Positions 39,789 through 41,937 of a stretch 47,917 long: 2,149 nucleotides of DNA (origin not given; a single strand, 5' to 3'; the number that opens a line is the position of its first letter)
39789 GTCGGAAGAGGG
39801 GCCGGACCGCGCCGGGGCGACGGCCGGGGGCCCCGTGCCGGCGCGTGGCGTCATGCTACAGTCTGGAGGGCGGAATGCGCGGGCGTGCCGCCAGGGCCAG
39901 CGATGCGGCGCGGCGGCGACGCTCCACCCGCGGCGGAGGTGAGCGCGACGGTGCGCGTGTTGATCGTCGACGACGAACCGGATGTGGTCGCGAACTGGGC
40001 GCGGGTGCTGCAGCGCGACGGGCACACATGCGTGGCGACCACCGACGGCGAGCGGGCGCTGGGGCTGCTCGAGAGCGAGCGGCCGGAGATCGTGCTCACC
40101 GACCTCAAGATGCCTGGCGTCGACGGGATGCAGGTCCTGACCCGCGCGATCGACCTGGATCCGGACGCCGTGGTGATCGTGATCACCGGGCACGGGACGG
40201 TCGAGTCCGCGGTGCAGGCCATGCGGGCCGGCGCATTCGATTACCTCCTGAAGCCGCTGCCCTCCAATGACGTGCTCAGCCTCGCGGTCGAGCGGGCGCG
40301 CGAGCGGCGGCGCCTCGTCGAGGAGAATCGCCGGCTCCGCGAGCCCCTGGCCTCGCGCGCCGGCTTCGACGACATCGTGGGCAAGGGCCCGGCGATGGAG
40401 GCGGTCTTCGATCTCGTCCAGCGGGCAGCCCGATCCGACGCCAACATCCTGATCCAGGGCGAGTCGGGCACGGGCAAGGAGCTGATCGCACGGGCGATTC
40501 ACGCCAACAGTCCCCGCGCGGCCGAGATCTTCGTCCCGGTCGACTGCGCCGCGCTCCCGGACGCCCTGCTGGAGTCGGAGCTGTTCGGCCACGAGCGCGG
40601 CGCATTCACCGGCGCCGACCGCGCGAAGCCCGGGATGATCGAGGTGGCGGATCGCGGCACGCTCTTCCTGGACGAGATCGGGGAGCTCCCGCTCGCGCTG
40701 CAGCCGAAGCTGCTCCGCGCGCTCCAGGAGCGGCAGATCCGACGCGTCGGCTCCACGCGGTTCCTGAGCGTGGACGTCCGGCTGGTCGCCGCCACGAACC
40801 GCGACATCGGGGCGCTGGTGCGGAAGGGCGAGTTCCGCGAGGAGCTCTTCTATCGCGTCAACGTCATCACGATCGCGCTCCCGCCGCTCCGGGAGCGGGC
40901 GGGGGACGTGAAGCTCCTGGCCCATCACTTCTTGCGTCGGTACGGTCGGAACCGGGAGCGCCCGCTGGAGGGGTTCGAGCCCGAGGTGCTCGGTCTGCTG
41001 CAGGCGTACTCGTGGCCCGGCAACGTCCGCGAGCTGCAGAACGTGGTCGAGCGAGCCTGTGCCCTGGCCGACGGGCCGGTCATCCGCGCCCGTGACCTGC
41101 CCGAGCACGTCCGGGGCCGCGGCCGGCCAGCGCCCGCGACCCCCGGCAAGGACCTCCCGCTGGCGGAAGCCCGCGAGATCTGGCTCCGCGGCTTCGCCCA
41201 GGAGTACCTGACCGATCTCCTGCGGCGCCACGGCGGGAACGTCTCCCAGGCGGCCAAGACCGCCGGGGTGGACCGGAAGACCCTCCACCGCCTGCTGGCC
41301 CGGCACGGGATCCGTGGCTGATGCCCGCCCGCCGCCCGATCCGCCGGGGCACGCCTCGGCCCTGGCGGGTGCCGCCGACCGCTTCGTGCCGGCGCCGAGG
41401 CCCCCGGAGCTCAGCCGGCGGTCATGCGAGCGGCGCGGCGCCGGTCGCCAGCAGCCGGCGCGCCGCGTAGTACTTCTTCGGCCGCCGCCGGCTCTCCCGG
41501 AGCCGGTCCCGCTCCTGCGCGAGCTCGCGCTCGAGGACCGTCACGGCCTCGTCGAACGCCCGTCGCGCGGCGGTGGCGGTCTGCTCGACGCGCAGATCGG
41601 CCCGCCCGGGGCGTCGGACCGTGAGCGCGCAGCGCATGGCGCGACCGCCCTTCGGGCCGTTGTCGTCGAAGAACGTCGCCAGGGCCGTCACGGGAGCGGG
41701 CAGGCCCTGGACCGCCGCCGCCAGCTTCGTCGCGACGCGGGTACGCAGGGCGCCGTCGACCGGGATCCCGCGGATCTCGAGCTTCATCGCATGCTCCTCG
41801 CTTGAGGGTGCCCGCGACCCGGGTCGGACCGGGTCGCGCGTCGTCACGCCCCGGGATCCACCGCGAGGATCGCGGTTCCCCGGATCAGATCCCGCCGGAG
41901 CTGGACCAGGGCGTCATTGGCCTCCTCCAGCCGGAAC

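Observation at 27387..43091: Six near-consensus sigma-54 promoters in 16 kb, each directly upstream of a stress/dormancy-type operon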

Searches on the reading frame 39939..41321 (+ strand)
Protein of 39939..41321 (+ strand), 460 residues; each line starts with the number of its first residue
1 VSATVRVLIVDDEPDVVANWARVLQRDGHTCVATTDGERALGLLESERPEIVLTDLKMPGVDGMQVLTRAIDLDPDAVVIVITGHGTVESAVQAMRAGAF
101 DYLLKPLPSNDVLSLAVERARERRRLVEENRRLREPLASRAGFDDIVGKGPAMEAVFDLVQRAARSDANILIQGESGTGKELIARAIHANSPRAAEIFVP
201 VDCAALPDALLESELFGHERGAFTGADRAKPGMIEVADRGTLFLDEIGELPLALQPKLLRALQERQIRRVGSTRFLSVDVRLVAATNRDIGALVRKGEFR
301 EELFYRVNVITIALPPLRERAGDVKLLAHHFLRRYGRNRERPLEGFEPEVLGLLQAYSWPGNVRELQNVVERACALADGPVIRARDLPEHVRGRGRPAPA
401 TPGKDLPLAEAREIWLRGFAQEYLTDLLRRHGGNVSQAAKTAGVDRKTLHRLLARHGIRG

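Call 11: search_protein_families(library=pfam, proteins=[window:39939-41321:+])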
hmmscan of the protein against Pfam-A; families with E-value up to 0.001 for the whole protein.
window:39939-41321:+ (460 aa): 9 families
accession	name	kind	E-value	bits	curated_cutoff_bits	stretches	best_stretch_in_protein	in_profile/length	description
PF00158.32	Sigma54_activat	-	3.1e-69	232.4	20.2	1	146-312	1-167/168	Sigma-54 interaction domain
PF25601.1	AAA_lid_14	-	7.1e-28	96.7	27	1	318-398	1-81/87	AAA+ ATPase lid domain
PF00072.30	Response_reg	-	1.1e-26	93.6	30.2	1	7-113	1-107/111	Response regulator receiver domain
PF14532.12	Sigma54_activ_2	-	5.4e-20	72.5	25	1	147-317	1-138/138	Sigma-54 interaction domain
PF01078.27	Mg_chelatase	-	2e-08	34.3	20.3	1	225-288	93-158/207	Magnesium chelatase, subunit ChlI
PF02954.25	HTH_8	-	1.2e-06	28.6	22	1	421-453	7-39/42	Bacterial regulatory protein, Fis family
PF07728.20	AAA_5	-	3.2e-05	24.4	22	1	169-288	1-123/139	AAA domain (dynein-related subfamily)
PF13191.12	AAA_16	-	4.5e-05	24.4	32.6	1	147-222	3-85/167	AAA ATPase domain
PF00493.29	MCM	-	0.00078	19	23.3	0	163-299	53-184/224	MCM P-loop domain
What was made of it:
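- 39939..41321 (+): NtrC-type enhancer-binding protein (REC-AAA+-HTH_8), the presumed activator. Pfam (call 11).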

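Call 14: find_related_loci(query=window:39939-41321:+, collection=genome_contigs, flank=10000)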
Query window:39939-41321:+ (460 aa) in genome_contigs; peptide patterns used: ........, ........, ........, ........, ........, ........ (x = any residue, [..] = any of these).
600 stretches matched a pattern (row limit reached: there are more); 575 encode a relative of the query (tblastn E <= 1e-3); the best 80 are kept; 80 distinct loci.
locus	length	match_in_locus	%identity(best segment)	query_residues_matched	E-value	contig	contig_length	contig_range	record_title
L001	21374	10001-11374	77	1-458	0e+0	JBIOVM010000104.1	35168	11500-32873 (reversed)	MAG: Candidatus Rokuibacteriota bacterium isolate MAG108 k127_2925803, whole genome shotgun sequence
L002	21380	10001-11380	77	1-460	0e+0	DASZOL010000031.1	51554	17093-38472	MAG TPA_asm: Candidatus Methylomirabilota bacterium isolate SMAG_U5944 k141_1597650, whole genome shotgun sequence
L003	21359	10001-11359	50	22-459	1e-133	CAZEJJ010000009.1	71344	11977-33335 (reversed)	MAG TPA_asm: uncultured Enterobacterales bacterium isolate binchicken_co141_421 genome assembly, contig: NODE_1460_lengt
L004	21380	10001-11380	50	1-460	4e-131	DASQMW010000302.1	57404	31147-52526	MAG TPA_asm: Archangium sp. isolate SMAG_U10759 k141_197974, whole genome shotgun sequence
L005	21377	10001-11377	50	1-459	7e-131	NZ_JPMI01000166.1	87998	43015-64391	Archangium violaceum Cb vi76 contig00174, whole genome shotgun sequence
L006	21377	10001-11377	46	6-460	8e-130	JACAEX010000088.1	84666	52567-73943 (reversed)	MAG: Syntrophaceae bacterium isolate L.E.D.62 k119_2186365, whole genome shotgun sequence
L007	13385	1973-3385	46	7-459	1e-124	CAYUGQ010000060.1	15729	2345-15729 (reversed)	MAG TPA_asm: uncultured Candidatus Sumerlaeota bacterium isolate SRP220891_co3_479 genome assembly, contig: NODE_5179_le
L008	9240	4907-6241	42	1-459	8e-124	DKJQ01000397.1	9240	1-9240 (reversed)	MAG TPA_asm: Ignavibacteria bacterium UBA6688 UBA6688_contig_3919, whole genome shotgun sequence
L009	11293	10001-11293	49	5-443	1e-123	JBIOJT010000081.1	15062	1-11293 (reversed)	MAG: Candidatus Methylomirabilales bacterium isolate GcC5-40 k141_1270800_length_15062_cov_18.0000, whole genome shotgun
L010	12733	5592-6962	45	6-459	2e-123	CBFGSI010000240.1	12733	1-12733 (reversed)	MAG TPA_asm: uncultured Archangiaceae bacterium isolate SRR17295755_concoct_80 genome assembly, contig: ERZ23329302.4112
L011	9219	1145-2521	45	6-459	9e-123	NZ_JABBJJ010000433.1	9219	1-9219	Pyxidicoccus fallax strain DSM 14698 NODE_433_length_9219_cov_30.0164, whole genome shotgun sequence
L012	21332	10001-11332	45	5-458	5e-121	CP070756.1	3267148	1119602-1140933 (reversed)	MAG: Candidatus Zixiibacteriota bacterium isolate bin295 chromosome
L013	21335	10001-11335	42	1-459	4e-121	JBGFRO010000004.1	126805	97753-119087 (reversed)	MAG: Bacteroidota bacterium isolate BA1A45.2019.Bin.33 NODE_201_length_126805_cov_12.188295, whole genome shotgun sequen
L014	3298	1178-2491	45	7-458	2e-124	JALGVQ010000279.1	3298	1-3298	MAG: bacterium isolate Meg19_1012_Bin_119 Meg19_1012_Bin_119_scaffold_168358, whole genome shotgun sequence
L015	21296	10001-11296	47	7-432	8e-118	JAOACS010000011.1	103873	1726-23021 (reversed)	MAG: Syntrophobacterales bacterium isolate SKW214 k141_1693044, whole genome shotgun sequence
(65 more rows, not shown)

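Call 27: search_protein_families(library=pfam, proteins=[L002:444-1409:+, L002:1621-2106:+, L002:4786-5256:-, L002:5966-6226:+, L002:6562-8025:-, L002:8098-8475:-, L002:11472-12938:+, L002:17320-17736:+, L002:17741-18286:+, L002:18369-19388:+])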
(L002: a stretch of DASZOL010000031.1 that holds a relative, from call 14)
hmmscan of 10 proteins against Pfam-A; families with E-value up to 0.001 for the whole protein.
L002:444-1409:+ (321 aa): 2 families
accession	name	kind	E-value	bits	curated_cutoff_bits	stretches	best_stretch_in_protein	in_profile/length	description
PF00483.29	NTP_transferase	-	9.3e-21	75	21.2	1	13-225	2-196/245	Nucleotidyl transferase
PF12804.13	NTP_transf_3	-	1.6e-08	35.3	27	1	13-141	1-111/160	MobA-like NTP transferase domain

L002:1621-2106:+ (161 aa): 1 family
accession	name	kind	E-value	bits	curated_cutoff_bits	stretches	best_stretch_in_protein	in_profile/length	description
PF00210.30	Ferritin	-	9.4e-32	110.3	24.5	1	17-157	2-137/142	Ferritin-like domain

L002:4786-5256:- (156 aa): 1 family
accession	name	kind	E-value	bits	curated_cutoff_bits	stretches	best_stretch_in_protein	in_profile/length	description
PF00582.32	Usp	-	2.6e-28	99.8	24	1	16-152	2-140/141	Universal stress protein family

L002:5966-6226:+ (86 aa): 1 family
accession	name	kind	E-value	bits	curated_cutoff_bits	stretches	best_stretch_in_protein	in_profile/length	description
PF02566.24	OsmC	-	6.6e-09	36.5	27.5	1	1-83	22-99/100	OsmC-like protein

L002:6562-8025:- (487 aa): 4 families
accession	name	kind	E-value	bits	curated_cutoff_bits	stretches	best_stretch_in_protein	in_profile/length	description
PF04343.18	DUF488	-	3.5e-32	112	22.2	1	22-143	2-121/121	Domain of unknown function DUF488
PF00730.31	HhH-GPD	-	2.7e-11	44.2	26.2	1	317-445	7-87/108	HhH-GPD superfamily base excision DNA repair protein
PF06029.17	AlkA_N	-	1.8e-08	35.1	26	1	186-302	3-115/118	AlkA N-terminal domain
PF22751.1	DUF488-N3a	-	0.00033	21.4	27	1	86-145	56-116/118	Active DUF488-N3 subclade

L002:8098-8475:- (125 aa): 0 families

L002:11472-12938:+ (488 aa): 2 families
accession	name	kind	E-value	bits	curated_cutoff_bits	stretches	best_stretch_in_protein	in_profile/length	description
PF00676.26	E1_dh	-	2.6e-42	145.2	22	1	209-478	9-252/300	Dehydrogenase E1 component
PF16078.10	2-oxogl_dehyd_N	-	8e-09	35.3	27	1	11-43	7-39/41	2-oxoglutarate dehydrogenase N-terminus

L002:17320-17736:+ (138 aa): 1 family
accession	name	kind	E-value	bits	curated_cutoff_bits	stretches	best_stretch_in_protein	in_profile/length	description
PF18197.6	TTHB210-like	-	3.5e-06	28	26.6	1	70-110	1-50/50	Hypothetical protein TTHB210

L002:17741-18286:+ (181 aa): 1 family
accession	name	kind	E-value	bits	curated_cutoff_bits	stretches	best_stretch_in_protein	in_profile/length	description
PF00127.26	Copper-bind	-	3.2e-12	47.2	21.2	1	41-132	10-98/99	Copper binding proteins, plastocyanin/azurin family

L002:18369-19388:+ (339 aa): 5 families
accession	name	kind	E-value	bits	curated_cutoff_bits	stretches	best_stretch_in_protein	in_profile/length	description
PF00355.32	Rieske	-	1.7e-19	69.9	20.3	1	3-84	7-88/88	Rieske [2Fe-2S] domain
PF00175.26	NAD_binding_1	-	1.5e-11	45.4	22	1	220-314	1-107/109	Oxidoreductase NAD-binding domain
PF13806.12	Rieske_2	-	1.7e-10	41.2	27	1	3-94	7-103/104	Rieske-like [2Fe-2S] domain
PF22543.2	Rieske_4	-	1.6e-06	28.8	28.4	1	18-71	20-77/119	Soluble Rieske-type ferredoxin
PF22290.1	DmmA-like_N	-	0.00042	21.2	33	1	214-328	17-124/124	Dimethylamine monooxygenase subunit DmmA-like, N-terminal domain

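Call 28: search_protein_families(library=pfam, proteins=[L001:2743-5487:+, L001:5745-6215:+, L001:6224-6616:+, L001:6640-7665:-, L001:11457-14270:+, L001:17319-18320:+, L001:18317-18715:+, L001:19776-20264:+, L001:20324-20677:+, L001:20680-21249:+])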
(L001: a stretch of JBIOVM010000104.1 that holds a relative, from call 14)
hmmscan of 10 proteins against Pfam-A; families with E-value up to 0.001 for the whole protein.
L001:2743-5487:+ (914 aa): 7 families
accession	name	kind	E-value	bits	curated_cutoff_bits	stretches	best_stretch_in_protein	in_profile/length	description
PF00689.26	Cation_ATPase_C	-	6.8e-58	195.7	27.3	1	724-899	1-174/175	Cation transporting ATPase, C-terminus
PF00122.25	E1-E2_ATPase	-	2.3e-54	184.1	28.1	1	119-310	3-180/181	E1-E2 ATPase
PF00690.31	Cation_ATPase_N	-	2.5e-20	72.3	20.4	1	10-77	1-68/69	Cation transporter/ATPase, N-terminus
PF13246.12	Cation_ATPase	-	1.5e-19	70.2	21.7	1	392-476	2-89/91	Cation transport ATPase (P-type)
PF00702.32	Hydrolase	-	3e-17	64.1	26.4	1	329-654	3-191/191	haloacid dehalogenase-like hydrolase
PF08282.18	Hydrolase_3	-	5e-06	26.9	20.9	1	626-683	195-251/255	haloacid dehalogenase-like hydrolase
PF12710.13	HAD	-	4.2e-05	24.5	27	1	479-651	22-189/189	haloacid dehalogenase-like hydrolase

L001:5745-6215:+ (156 aa): 1 family
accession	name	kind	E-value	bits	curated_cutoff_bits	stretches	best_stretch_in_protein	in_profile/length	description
PF00011.27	HSP20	-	5.6e-13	49.3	20.8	1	25-115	4-93/102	Hsp20/alpha crystallin family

L001:6224-6616:+ (130 aa): 3 families
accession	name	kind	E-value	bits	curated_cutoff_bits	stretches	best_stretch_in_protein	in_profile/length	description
PF22752.1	DUF488-N3i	-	1.3e-37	129.7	27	1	1-120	1-118/131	Inactive DUF488-N3 subclade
PF04343.18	DUF488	-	1e-33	117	22.2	1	5-111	3-119/121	Domain of unknown function DUF488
PF22751.1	DUF488-N3a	-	3.3e-25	89.1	27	1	3-116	2-117/118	Active DUF488-N3 subclade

L001:6640-7665:- (341 aa): 1 family
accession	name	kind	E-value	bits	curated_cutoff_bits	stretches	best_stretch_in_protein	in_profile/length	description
PF00579.31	tRNA-synt_1b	-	3.9e-60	204.1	21.1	1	19-292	6-291/292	tRNA synthetases class I (W and Y)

L001:11457-14270:+ (937 aa): 4 families
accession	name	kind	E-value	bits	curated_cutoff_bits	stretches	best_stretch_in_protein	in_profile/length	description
PF00676.26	E1_dh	-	4.2e-47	161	22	1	212-522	9-293/300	Dehydrogenase E1 component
PF02779.29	Transket_pyr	-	1.4e-46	158.7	27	1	595-788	2-173/174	Transketolase, pyrimidine binding domain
PF16870.10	OxoGdeHyase_C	-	1.5e-40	138.9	27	1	793-934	1-151/151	2-oxoglutarate dehydrogenase C-terminal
PF16078.10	2-oxogl_dehyd_N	-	4.2e-11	42.6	27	1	14-45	7-38/41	2-oxoglutarate dehydrogenase N-terminus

L001:17319-18320:+ (333 aa): 2 families
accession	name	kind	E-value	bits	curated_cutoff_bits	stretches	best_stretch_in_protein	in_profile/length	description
PF02800.25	Gp_dh_C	-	2.1e-49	167.6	24.4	1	154-311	1-158/158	Glyceraldehyde 3-phosphate dehydrogenase, C-terminal domain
PF00044.30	Gp_dh_N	-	2.7e-31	108.3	31.7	1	3-101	2-100/101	Glyceraldehyde 3-phosphate dehydrogenase, NAD binding domain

L001:18317-18715:+ (132 aa): 1 family
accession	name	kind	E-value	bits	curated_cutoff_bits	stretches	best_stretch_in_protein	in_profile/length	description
PF02627.25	CMD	-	8.8e-23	80.5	23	1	39-121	1-83/84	Carboxymuconolactone decarboxylase family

L001:19776-20264:+ (162 aa): 0 families

L001:20324-20677:+ (117 aa): 1 family
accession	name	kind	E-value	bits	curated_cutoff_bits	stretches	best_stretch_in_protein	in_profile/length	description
PF18197.6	TTHB210-like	-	3e-06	28.2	26.6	1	49-89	1-50/50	Hypothetical protein TTHB210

L001:20680-21249:+ (189 aa): 1 family
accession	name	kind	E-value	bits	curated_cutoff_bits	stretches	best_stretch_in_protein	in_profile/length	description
PF00127.26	Copper-bind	-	3.4e-13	50.3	21.2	1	48-140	9-98/99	Copper binding proteins, plastocyanin/azurin family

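Call 48: search_protein_families(library=ncbifam, proteins=[window:39939-41321:+], max_evalue=0.00001)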
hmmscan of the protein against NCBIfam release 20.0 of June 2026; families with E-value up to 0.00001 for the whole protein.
window:39939-41321:+ (460 aa): 104 families (the best 25 are shown)
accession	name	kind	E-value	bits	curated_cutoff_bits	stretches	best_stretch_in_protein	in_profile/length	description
NF008469.0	PRK11361.1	equivalog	9.6e-141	469.6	714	1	1-458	1-456/461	acetoacetate metabolism transcriptional regulator AtoC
TIGR02915.1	PEP_resp_reg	equivalog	5.7e-129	430.8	502.6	1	7-459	1-445/445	PEP-CTERM-box response regulator transcription factor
TIGR01818.1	ntrC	equivalog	5e-122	408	558.6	1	7-428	1-419/463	nitrogen regulation protein NR(I)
NF051870.1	NAssimRespRegNtrX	equivalog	4.2e-114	381.9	600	1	6-457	3-451/452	nitrogen assimilation response regulator NtrX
NF011695.0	PRK15115.1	equivalog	8.1e-114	380.8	763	1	4-458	6-438/445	two-component system response regulator GlrR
NF007689.0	PRK10365.1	equivalog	2.4e-110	369.3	760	1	4-454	5-440/441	sigma-54-dependent response regulator transcription factor ZraR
NF041946.1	LuxO_transreg_Vib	equivalog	5.8e-107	358.3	800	1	13-391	5-380/463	quorum-sensing sigma-54 dependent transcriptional regulator LuxO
TIGR01817.1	nifA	equivalog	4.7e-106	355.6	528.85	1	118-387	172-438/534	nif-specific transcriptional activator NifA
NF008176.1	PRK10923.1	equivalog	2.2e-103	346.3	620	1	6-395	5-389/469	nitrogen regulation protein NR(I)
NF041552.1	TF_PrdR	equivalog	3.4e-101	339.3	795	1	115-453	242-573/577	sigma-54 dependent transcriptional regulator PrdR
NF003451.0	PRK05022.1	equivalog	2.5e-96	323.4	476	1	129-459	175-511/512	nitric oxide reductase transcriptional regulator NorR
NF038308.1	RNA_repair_RtcR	equivalog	1.1e-95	321.5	650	1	88-403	123-448/530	RNA repair transcriptional activator RtcR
NF049963.1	RespRegFlgRCampy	domain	1.5e-92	310.7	750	1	47-388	43-378/429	fla regulon two-component system response regulator FlgR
NF050807.1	TransRegFlbDCaul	equivalog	1.9e-92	310.5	750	1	6-453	2-435/454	sigma-54-dependent transcriptional regulator FlbD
TIGR02329.1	propionate_PrpR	equivalog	1.2e-91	307.9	499.2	1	81-453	148-524/526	propionate catabolism operon regulatory protein PrpR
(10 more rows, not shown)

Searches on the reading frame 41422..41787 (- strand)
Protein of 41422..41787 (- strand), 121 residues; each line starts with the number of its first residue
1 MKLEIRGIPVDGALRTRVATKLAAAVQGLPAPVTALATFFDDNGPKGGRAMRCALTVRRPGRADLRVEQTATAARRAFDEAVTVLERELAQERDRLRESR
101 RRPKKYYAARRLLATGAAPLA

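Call 11: search_protein_families(library=pfam, proteins=[window:41422-41787:-])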
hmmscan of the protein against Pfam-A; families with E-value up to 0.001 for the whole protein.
window:41422-41787:- (121 aa): 1 family
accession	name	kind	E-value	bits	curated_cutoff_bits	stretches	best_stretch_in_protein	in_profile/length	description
PF02482.25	Ribosomal_S30AE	-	2.9e-07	31.5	23.7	1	5-97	5-88/88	Sigma 54 modulation protein / S30EA ribosomal protein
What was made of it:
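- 41422..41787 (-): Short HPF/RaiA-like ribosome hibernation protein. Pfam Ribosomal_S30AE, 31.5 bits, above cut-off (call 11).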

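Call 48: search_protein_families(library=ncbifam, proteins=[window:41422-41787:-], max_evalue=0.00001)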
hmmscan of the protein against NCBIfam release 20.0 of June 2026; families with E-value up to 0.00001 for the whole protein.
window:41422-41787:- (121 aa): 0 families

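Call 52: search_solved_structures(query=window:41422-41787:-, max_evalue=0.1)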
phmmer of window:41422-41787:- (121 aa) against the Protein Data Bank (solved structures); distinct sequences matched with E-value up to 0.1: 4.
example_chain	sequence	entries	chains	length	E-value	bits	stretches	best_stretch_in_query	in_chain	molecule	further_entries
6neq_z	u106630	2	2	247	0.02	18.2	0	38-107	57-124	Translation initiation factor IF-3, mitochondrial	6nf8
9hfm_8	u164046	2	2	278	0.025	17.9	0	38-107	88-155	Translation initiation factor IF-3, mitochondrial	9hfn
7po0_8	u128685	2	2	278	0.025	17.9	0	38-107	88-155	Mitochondrial translational initiation factor 3, isoform CRA_a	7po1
6rw4_8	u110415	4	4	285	0.026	17.8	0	38-107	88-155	Translation initiation factor IF-3, mitochondrial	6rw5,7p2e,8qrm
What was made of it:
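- Tried and rejected: Gave only marginal IF3 hits (call 52).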
